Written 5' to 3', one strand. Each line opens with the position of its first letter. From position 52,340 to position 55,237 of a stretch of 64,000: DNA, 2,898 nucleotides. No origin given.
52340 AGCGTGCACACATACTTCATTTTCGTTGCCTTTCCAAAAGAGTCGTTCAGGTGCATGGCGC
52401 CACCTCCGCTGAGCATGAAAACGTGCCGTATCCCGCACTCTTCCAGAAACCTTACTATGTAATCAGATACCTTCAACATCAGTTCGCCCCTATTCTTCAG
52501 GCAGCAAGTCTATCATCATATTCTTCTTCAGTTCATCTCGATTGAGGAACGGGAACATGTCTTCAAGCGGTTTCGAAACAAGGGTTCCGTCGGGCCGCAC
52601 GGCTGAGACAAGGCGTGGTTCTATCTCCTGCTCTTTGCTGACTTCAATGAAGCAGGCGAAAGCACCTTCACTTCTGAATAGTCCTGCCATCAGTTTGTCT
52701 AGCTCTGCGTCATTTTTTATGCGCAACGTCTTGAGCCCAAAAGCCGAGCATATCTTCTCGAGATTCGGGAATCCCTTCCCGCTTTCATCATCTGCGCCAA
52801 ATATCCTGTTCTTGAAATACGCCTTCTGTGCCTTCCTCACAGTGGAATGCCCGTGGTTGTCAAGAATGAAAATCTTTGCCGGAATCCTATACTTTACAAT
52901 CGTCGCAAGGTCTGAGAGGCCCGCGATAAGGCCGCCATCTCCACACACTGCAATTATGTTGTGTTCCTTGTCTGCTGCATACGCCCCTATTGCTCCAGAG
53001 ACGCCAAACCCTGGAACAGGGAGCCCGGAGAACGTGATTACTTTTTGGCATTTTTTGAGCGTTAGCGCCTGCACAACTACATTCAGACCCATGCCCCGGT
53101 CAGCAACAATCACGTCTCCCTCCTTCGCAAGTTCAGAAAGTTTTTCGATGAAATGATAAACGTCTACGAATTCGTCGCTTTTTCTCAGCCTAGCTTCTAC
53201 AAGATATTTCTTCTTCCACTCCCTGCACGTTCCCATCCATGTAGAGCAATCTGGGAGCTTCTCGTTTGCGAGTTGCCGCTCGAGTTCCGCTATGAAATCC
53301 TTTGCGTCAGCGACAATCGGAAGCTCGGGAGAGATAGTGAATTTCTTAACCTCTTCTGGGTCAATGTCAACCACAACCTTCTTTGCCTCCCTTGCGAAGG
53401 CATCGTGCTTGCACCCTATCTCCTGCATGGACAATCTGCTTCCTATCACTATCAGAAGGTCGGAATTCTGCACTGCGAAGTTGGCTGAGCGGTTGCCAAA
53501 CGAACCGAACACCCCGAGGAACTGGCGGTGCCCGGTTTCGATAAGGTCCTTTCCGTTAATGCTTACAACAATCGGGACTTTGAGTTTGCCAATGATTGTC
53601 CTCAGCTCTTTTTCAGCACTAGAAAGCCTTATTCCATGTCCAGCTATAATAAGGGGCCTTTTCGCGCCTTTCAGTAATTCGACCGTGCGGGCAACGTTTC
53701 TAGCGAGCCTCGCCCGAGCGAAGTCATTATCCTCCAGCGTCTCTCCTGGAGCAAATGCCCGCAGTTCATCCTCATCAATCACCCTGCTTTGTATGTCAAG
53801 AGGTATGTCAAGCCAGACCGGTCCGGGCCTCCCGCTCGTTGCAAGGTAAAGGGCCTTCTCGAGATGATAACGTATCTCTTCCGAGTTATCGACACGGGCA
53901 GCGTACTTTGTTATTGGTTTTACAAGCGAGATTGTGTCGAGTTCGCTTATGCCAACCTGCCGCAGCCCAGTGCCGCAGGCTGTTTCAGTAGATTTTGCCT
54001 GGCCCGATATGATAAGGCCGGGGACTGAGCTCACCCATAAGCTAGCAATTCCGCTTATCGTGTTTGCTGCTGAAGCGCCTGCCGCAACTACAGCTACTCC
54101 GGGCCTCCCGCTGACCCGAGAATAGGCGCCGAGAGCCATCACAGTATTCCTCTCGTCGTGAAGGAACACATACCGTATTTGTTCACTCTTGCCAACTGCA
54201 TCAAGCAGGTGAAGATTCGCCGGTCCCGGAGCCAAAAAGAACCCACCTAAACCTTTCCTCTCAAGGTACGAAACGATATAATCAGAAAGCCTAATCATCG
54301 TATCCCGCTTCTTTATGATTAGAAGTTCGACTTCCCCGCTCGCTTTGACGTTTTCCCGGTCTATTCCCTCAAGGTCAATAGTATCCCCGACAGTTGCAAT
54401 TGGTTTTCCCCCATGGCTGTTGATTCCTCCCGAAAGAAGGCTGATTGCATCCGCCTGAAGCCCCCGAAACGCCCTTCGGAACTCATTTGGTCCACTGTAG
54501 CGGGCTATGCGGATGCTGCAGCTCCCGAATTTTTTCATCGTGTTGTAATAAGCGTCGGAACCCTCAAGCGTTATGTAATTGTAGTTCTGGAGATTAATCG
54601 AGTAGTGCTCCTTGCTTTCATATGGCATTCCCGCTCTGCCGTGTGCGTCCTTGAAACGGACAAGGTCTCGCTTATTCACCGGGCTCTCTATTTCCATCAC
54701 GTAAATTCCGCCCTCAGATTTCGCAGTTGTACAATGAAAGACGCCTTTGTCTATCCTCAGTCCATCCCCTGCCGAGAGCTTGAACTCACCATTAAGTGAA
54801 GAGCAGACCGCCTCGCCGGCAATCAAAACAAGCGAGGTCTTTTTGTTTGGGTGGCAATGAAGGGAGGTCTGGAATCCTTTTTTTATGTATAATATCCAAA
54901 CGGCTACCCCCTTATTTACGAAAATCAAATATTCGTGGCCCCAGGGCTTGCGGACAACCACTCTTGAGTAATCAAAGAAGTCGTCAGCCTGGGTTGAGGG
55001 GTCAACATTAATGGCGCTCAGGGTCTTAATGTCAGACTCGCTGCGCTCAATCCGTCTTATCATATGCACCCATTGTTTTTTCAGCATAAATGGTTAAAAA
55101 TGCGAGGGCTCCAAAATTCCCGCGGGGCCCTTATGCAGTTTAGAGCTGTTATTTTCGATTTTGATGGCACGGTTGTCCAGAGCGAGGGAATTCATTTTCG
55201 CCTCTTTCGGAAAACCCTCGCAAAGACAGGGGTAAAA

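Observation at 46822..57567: Archaeal gene set for a CDP-linked 3,6-dideoxy, possibly C-branched hexose (yersiniose-like) pathway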

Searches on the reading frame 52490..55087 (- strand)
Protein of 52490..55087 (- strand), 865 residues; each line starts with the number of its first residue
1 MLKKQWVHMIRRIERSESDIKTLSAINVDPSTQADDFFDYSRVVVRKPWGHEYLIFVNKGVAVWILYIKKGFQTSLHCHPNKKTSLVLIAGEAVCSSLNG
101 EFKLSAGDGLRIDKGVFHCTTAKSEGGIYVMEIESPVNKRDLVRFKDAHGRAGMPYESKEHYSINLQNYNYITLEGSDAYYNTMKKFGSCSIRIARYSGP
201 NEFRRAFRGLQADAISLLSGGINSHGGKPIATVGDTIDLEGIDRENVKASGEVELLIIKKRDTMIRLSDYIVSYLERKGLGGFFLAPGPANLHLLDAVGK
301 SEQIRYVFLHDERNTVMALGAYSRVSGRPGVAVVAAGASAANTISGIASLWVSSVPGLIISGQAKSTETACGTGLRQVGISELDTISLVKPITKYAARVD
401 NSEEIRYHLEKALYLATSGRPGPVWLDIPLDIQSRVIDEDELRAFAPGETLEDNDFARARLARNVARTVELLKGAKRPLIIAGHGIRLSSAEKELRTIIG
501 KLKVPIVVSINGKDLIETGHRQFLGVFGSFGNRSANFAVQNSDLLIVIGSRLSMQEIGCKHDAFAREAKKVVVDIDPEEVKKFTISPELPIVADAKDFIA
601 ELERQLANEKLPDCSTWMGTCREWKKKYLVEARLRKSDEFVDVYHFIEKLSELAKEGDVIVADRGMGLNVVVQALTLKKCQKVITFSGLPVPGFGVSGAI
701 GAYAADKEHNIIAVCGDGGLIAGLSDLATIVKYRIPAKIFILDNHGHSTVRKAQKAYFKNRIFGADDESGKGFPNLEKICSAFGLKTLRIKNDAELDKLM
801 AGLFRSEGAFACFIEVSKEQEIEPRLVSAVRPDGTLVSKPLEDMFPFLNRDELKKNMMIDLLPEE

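Call 3: search_protein_families(library=pfam, proteins=[window:52490-55087:-])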
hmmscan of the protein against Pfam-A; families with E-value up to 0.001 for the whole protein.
window:52490-55087:- (865 aa): 4 families
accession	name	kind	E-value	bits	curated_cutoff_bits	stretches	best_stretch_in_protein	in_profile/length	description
PF00205.28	TPP_enzyme_M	-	3.1e-36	124.5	30.4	1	465-602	1-137/137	Thiamine pyrophosphate enzyme, central domain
PF02775.26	TPP_enzyme_C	-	6.9e-24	84.8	21.9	1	672-809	10-146/151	Thiamine pyrophosphate enzyme, C-terminal TPP binding domain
PF02776.23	TPP_enzyme_N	-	4.4e-23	81.8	26.8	1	266-378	2-108/119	Thiamine pyrophosphate enzyme, N-terminal TPP binding domain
PF07883.17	Cupin_2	-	4.6e-05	23.5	27.2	1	68-126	5-62/70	Cupin domain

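Call 4: search_protein_families(library=ncbifam, proteins=[window:52490-55087:-])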
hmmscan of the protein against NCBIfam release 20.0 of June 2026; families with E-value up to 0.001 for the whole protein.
window:52490-55087:- (865 aa): 51 families (the best 25 are shown)
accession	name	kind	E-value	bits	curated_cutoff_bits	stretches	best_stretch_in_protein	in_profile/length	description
TIGR00118.1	acolac_lg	equivalog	9.2e-103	344.6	538.35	1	269-827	5-545/557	biosynthetic-type acetolactate synthase large subunit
NF006524.0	PRK08978.1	equivalog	5.6e-91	305.5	738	1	269-824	5-532/548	acetolactate synthase 2 catalytic subunit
NF004919.0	PRK06276.1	equivalog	1.2e-90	304.5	866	1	269-820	5-542/582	acetolactate synthase large subunit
NF004710.0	PRK06048.1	equivalog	1.5e-87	294.3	976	1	264-824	7-545/561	acetolactate synthase large subunit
NF005584.0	PRK07282.1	equivalog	6.4e-84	282.5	970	1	268-826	13-550/566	acetolactate synthase large subunit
NF006319.0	PRK08527.1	equivalog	7.8e-84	282.1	905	1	268-817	7-537/565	acetolactate synthase large subunit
NF006016.1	PRK08155.1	equivalog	1e-83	281.6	870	1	269-824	7-540/554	acetolactate synthase large subunit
NF005824.0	PRK07710.1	equivalog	2.3e-83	280.5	976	1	263-824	15-556/573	acetolactate synthase large subunit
NF005651.0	PRK07418.1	subfamily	1.6e-82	277.6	942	1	267-826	21-569/617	acetolactate synthase large subunit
NF005058.0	PRK06466.1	equivalog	3.7e-79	266.7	951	1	267-816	6-545/574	acetolactate synthase 3 large subunit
NF005228.0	PRK06725.1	equivalog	4.9e-79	266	991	1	268-824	19-553/571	acetolactate synthase large subunit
NF005860.0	PRK07789.1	equivalog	9.8e-79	265.3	881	1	264-800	33-561/615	acetolactate synthase large subunit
NF005409.0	PRK06965.1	equivalog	5.1e-76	256.4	1035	1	270-800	26-544/587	acetolactate synthase 3 catalytic subunit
NF006581.0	PRK09107.1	equivalog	5.9e-76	256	974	1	268-826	14-563/595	acetolactate synthase 3 large subunit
NF005039.0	PRK06456.1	equivalog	2.6e-73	247.4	868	1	269-826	6-554/572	acetolactate synthase large subunit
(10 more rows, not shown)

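Call 10: search_solved_structures(query=window:52490-55087:-, max_evalue=0.00001)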
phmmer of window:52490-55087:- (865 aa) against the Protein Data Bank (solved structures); distinct sequences matched with E-value up to 0.00001: 149 (the best 60 are shown).
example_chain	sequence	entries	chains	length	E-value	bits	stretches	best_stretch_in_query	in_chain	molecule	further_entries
8rph_A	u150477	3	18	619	2.9e-105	356.3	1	261-858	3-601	Thiamine pyrophosphate-binding protein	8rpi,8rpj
6lpi_A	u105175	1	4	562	1.5e-64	221.6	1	268-826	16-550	Acetolactate synthase isozyme 1 large subunit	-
5ahk_A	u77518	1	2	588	1.9e-63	217.9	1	262-826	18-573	ACETOLACTATE SYNTHASE II, LARGE SUBUNIT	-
7tzz_A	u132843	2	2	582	1.5e-60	208.4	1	268-826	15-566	Acetolactate synthase, chloroplastic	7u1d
3e9y_A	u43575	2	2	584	2e-60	207.9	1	268-826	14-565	Acetolactate synthase, chloroplastic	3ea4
7u25_A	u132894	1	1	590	2.1e-60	207.8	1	268-826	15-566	Acetolactate synthase, chloroplastic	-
7stq_A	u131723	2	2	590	2.2e-60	207.8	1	268-826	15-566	Acetolactate synthase, chloroplastic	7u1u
6u9h_A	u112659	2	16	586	3.7e-60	207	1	268-826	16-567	Acetolactate synthase, chloroplastic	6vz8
1ybh_A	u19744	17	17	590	3.8e-60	207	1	268-826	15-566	Acetolactate synthase, chloroplast | Acetolactate synthase | Acetolactate synthase, chloroplastic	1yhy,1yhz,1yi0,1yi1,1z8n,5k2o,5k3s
8et5_A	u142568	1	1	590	5.2e-60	206.5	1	268-824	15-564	Acetolactate synthase, chloroplastic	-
1jsc_A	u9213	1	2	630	3.5e-57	197.2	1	275-827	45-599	ACETOHYDROXY-ACID SYNTHASE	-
6u9d_A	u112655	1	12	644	3.8e-57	197.1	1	275-827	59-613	Acetolactate synthase catalytic subunit, mitochondrial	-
1n0h_A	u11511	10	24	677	4.5e-57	196.8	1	275-827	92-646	Acetolactate synthase | Acetolactate synthase, mitochondrial | Acetolactate synthase catalytic subunit, mitochondrial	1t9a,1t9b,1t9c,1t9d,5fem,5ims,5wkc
6dek_A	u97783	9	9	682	7e-54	186.3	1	284-800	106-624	Acetolactate synthase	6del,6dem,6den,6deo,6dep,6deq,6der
7egv_A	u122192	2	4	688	2e-49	171.5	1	275-825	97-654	Acetolactate synthase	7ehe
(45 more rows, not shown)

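Call 20: find_homologous_proteins(query=window:52490-55087:-, max_evalue=1e-20)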
Query window:52490-55087:- (865 aa): 6136 proteins with E <= 1e-20 among 8000 candidates; the best 120 are listed.
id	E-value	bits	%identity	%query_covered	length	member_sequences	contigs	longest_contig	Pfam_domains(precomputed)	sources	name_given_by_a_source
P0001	0.0e+0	1930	100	99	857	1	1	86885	PF02775.27,PF02776.24,PF00205.29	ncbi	-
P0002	1.6e-282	958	50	99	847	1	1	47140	PF07883.18,PF02775.27,PF02776.24,PF00205.29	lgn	-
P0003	4.0e-254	864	45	99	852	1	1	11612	PF02775.27,PF02776.24,PF00205.29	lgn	-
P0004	4.0e-251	854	46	99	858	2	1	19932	PF02775.27,PF02776.24,PF00205.29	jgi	-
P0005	1.7e-247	842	46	99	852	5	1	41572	PF07883.18,PF02775.27,PF02776.24,PF00205.29,PF01050.25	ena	-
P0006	1.3e-246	839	46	98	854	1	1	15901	PF07883.18,PF02775.27,PF02776.24,PF00205.29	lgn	-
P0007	4.2e-244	830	46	99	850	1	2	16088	PF07883.18,PF02775.27,PF02776.24,PF00205.29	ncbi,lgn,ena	-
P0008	2.8e-243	828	45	99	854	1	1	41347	PF02775.27,PF02776.24,PF00205.29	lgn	-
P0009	3.4e-241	821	44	99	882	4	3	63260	PF07883.18,PF02775.27,PF02776.24,PF00205.29,PF01050.25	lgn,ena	-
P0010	4.3e-241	821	45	99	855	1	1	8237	PF02775.27,PF02776.24,PF00205.29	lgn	-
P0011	6.0e-241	820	45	98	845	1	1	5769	PF02775.27,PF02776.24,PF00205.29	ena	-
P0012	2.8e-240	818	44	99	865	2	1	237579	PF02775.27,PF02776.24,PF00205.29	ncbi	-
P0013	6.1e-239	813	45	98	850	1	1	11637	PF02775.27,PF02776.24,PF00205.29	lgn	-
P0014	1.2e-238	812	46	99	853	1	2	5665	PF07883.18,PF02775.27,PF02776.24,PF00205.29,PF01050.25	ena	-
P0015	1.6e-236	805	46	99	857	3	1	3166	PF02775.27,PF02776.24,PF00205.29,PF01050.25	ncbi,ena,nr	ncbi:TPA: hypothetical protein H1005_01805 [archaeon]|nr:hypothetical protein [Candidatus Naiadarcha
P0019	1.7e-234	799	44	98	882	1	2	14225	PF07883.18,PF02775.27,PF02776.24,PF00205.29,PF01050.25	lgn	-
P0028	1.6e-229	782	44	99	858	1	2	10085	PF07883.18,PF02775.27,PF02776.24,PF00205.29,PF01050.25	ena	-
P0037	2.5e-225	768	43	99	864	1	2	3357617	PF02775.27,PF02776.24,PF00205.29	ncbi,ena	-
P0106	9.4e-215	733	42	99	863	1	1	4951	PF02775.27,PF02776.24,PF00205.29,PF01050.25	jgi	-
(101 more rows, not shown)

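Call 21: find_encoding_contigs(protein=P0001, flank=10000, max_places=3)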
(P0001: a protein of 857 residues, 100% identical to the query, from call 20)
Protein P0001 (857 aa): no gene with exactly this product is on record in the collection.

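Call 22: find_encoding_contigs(protein=P0037, flank=10000, max_places=3)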
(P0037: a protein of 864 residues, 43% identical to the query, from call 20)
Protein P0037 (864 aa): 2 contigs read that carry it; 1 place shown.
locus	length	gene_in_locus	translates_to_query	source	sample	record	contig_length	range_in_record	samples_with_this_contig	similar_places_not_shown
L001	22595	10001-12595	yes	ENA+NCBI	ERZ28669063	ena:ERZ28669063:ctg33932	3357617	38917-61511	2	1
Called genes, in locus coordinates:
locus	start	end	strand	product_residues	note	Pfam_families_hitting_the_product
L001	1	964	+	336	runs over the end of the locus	PF01073:3Beta_HSD, PF01370:Epimerase, PF02719:Polysacc_synt_2, PF07993:NAD_binding_4 (faint), PF13460:NAD_binding_10 (weak), PF16363:GDP_Man_Dehyd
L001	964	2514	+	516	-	PF01467:CTP_transf_like, PF00294:PfkB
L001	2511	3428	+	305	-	PF01408:GFO_IDH_MocA (weak), PF22725:GFO_IDH_MocA_C3, PF02894:GFO_IDH_MocA_C (weak)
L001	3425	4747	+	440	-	PF03721:UDPG_MGDP_dh_N, PF00984:UDPG_MGDP_dh, PF03720:UDPG_MGDP_dh_C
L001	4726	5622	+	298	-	PF01073:3Beta_HSD (faint), PF01370:Epimerase, PF04321:RmlD_sub_bind, PF16363:GDP_Man_Dehyd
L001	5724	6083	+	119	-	PF00293:NUDIX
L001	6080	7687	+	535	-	-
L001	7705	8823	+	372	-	PF01041:DegT_DnrJ_EryC1, PF00266:Aminotran_5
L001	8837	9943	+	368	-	PF00266:Aminotran_5 (weak), PF01041:DegT_DnrJ_EryC1, PF01212:Beta_elim_lyase (faint)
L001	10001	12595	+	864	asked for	PF02776:TPP_enzyme_N, PF00205:TPP_enzyme_M, PF02775:TPP_enzyme_C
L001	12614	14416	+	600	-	PF02776:TPP_enzyme_N, PF00205:TPP_enzyme_M, PF02775:TPP_enzyme_C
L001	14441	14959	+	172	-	PF01965:DJ-1_PfpI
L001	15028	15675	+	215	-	PF00702:Hydrolase, PF12710:HAD (weak), PF13419:HAD_2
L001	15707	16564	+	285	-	-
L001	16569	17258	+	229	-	PF08241:Methyltransf_11, PF08242:Methyltransf_12 (weak), PF13649:Methyltransf_25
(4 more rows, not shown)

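Call 24: find_related_loci(query=A1, collection=genome_contigs, flank=10000)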
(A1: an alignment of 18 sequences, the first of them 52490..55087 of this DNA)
Query A1 (865 aa) in genome_contigs; peptide patterns used: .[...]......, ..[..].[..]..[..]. (x = any residue, [..] = any of these).
280 stretches matched a pattern; 206 encode a relative of the query (tblastn E <= 1e-3); the best 80 are kept; 80 distinct loci.
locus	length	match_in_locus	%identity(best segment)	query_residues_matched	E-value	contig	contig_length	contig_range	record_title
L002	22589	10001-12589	44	9-865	0e+0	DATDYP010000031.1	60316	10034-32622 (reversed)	MAG TPA_asm: Candidatus Nanoarchaeia archaeon isolate SMAG_U8168 k141_475795, whole genome shotgun sequence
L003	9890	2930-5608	44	9-865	0e+0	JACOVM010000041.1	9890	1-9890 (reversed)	MAG: Candidatus Woesearchaeota archaeon isolate NC_groundwater_100_Ag_S-0.1um_44_44 S_p1_S3_170907_scaffold_562217, whol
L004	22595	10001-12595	44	9-865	0e+0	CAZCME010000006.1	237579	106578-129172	MAG TPA_asm: uncultured bacterium isolate binchicken_co248_269 genome assembly, contig: NODE_23_length_237579_cov_8.8438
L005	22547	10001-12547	42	10-860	0e+0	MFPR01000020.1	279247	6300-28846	MAG: Candidatus Lindowbacteria bacterium RIFCSPLOWO2_12_FULL_62_27 rifcsplowo2_12_scaffold_26, whole genome shotgun sequ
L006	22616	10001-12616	43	1-865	0e+0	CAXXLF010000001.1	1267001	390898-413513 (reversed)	MAG: Candidatus Binatia bacterium isolate 50cad74d-8dc2-4fe2-a9fc-fc20900c681e genome assembly, contig: contig_1, whole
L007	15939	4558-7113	42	9-865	0e+0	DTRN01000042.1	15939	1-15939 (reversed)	MAG TPA_asm: Nitrospirales bacterium isolate UWMA-0026 NODE_1617_length_15939_cov_0.189836, whole genome shotgun sequenc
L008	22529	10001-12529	43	9-858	0e+0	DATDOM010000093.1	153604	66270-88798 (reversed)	MAG TPA_asm: Candidatus Nanoarchaeia archaeon isolate SMAG_U7894 k141_2070710, whole genome shotgun sequence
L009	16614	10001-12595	43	3-865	0e+0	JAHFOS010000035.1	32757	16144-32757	MAG: bacterium isolate nzgw509 NODE_1365_length_32758_cov_3.633422, whole genome shotgun sequence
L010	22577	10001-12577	44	9-865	0e+0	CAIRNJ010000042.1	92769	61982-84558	MAG: uncultured Elusimicrobia bacterium isolate MJ_bin-1308 genome assembly, contig: bin-1308:042/112, whole genome shot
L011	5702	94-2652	42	8-864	0e+0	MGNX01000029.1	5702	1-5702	MAG: Chloroflexi bacterium RBG_16_60_22 RBG_16_scaffold_19281, whole genome shotgun sequence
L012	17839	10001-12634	42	3-865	0e+0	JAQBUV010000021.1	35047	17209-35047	MAG: Chloroflexota bacterium isolate casp150-mb.161 NODE_3197_length_35047_cov_0.421398, whole genome shotgun sequence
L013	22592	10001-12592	41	9-865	0e+0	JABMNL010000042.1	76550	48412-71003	MAG: SAR202 cluster bacterium isolate bin.363 k141_3545818, whole genome shotgun sequence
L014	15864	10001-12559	42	8-865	0e+0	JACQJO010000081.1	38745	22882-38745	MAG: Elusimicrobia bacterium isolate NC_groundwater_1153_Ag_S-0.1um_52_252 S_p1_S3_coassembly_k141_1950734, whole genome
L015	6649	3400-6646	42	8-865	0e+0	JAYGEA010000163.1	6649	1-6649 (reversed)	MAG: Alphaproteobacteria bacterium isolate OC3_3000m_MAG_220 OC3_3000m_contig_535555, whole genome shotgun sequence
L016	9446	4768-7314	43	8-865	0e+0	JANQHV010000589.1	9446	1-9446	MAG: SAR324 cluster bacterium isolate PL24a_bin.25 k99_6702918, whole genome shotgun sequence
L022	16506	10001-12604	39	9-865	0e+0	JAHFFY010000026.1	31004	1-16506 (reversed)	MAG: Candidatus Omnitrophota bacterium isolate nzgw302 NODE_1748_length_31005_cov_4.007577, whole genome shotgun sequenc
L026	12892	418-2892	41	36-860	0e+0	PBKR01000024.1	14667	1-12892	MAG: Nitrosomonadaceae bacterium isolate SP263 MHASMcontig_2491956, whole genome shotgun sequence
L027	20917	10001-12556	40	9-859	0e+0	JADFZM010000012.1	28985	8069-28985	MAG: Candidatus Omnitrophota bacterium isolate nHLHbin2 nHLH_bin2_NODE_12_length_28985_cov_5.574836, whole genome shotgu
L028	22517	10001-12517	41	21-859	0e+0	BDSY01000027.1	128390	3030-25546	Bacterium BMS3Abin06 DNA, contig: NODE_1, whole genome shotgun sequence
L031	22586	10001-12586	40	1-860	0e+0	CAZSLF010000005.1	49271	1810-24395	MAG TPA_asm: uncultured Candidatus Saccharibacteria bacterium isolate SRP286056_co1_598 genome assembly, contig: NODE_69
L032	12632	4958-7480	39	9-863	0e+0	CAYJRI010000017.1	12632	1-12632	MAG TPA_asm: Candidatus Woesearchaeota archaeon isolate ERP125453_co1_307 genome assembly, contig: NODE_5512_length_1263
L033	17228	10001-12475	40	36-860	0e+0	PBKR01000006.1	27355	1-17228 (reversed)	MAG: Nitrosomonadaceae bacterium isolate SP263 117738, whole genome shotgun sequence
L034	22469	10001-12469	41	39-860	0e+0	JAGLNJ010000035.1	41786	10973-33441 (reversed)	MAG: Candidatus Omnitrophota bacterium isolate RS_6_36 ROV157_6.bin.36.fa_35, whole genome shotgun sequence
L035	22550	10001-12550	40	9-862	0e+0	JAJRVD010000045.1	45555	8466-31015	MAG: Candidatus Omnitrophota bacterium isolate Dive96_bin10.280 k141_2159550, whole genome shotgun sequence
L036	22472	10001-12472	40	39-860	0e+0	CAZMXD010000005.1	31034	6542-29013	MAG TPA_asm: uncultured Nitrospina sp. isolate ERP001736_co3_55 genome assembly, contig: NODE_488_length_31034_cov_5.151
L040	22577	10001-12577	39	2-860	0e+0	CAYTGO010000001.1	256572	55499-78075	MAG TPA_asm: uncultured Candidatus Scalindua sp. isolate SRP167671_co2_43 genome assembly, contig: NODE_19_length_256572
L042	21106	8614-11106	40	31-860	0e+0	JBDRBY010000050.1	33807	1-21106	MAG: Candidatus Omnitrophota bacterium isolate MEGAHIT-group-1.154 k141_1288196, whole genome shotgun sequence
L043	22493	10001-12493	39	9-857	0e+0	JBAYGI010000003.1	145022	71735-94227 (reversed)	MAG: Candidatus Magasanikiibacteriota bacterium isolate SO_2016_GW1_121 scaffold00256_OW334_2016, whole genome shotgun s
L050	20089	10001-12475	38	40-860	0e+0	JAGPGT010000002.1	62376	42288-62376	MAG: Phycisphaerae bacterium isolate Gw_SlDig_bin_305 Gw_SlDig_597_length_62376_cov_15.825877, whole genome shotgun sequ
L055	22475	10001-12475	37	40-860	4e-179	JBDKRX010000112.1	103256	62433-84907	MAG: Phycisphaerales bacterium isolate 5_bin.222_R1 c_000000735393, whole genome shotgun sequence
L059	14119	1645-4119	37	40-860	9e-178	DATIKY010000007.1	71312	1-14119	MAG TPA_asm: Sedimentisphaerales bacterium isolate SMAG_U15730 k141_230035, whole genome shotgun sequence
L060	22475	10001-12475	37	40-860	2e-177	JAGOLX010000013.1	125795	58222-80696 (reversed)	MAG: Phycisphaerae bacterium isolate Go_SlDig_bin_445 Go_SlDig_267_length_125795_cov_11.844415, whole genome shotgun seq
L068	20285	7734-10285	42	9-859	1e-157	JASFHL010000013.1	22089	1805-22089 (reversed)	MAG: Candidatus Woesebacteria bacterium isolate D0608M20metaG_Bin_4550 D0608M20metaG_FD_scaffold_112_c1, whole genome sh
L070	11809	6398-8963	41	9-864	0e+0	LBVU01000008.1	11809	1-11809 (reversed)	MAG: Candidatus Woesebacteria bacterium GW2011_GWB1_39_10 UT17_C0008, whole genome shotgun sequence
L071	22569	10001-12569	41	7-864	0e+0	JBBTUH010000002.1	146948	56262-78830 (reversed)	MAG: Patescibacteria group bacterium isolate H41-bin250_1 H41_bin250_1_000000000002, whole genome shotgun sequence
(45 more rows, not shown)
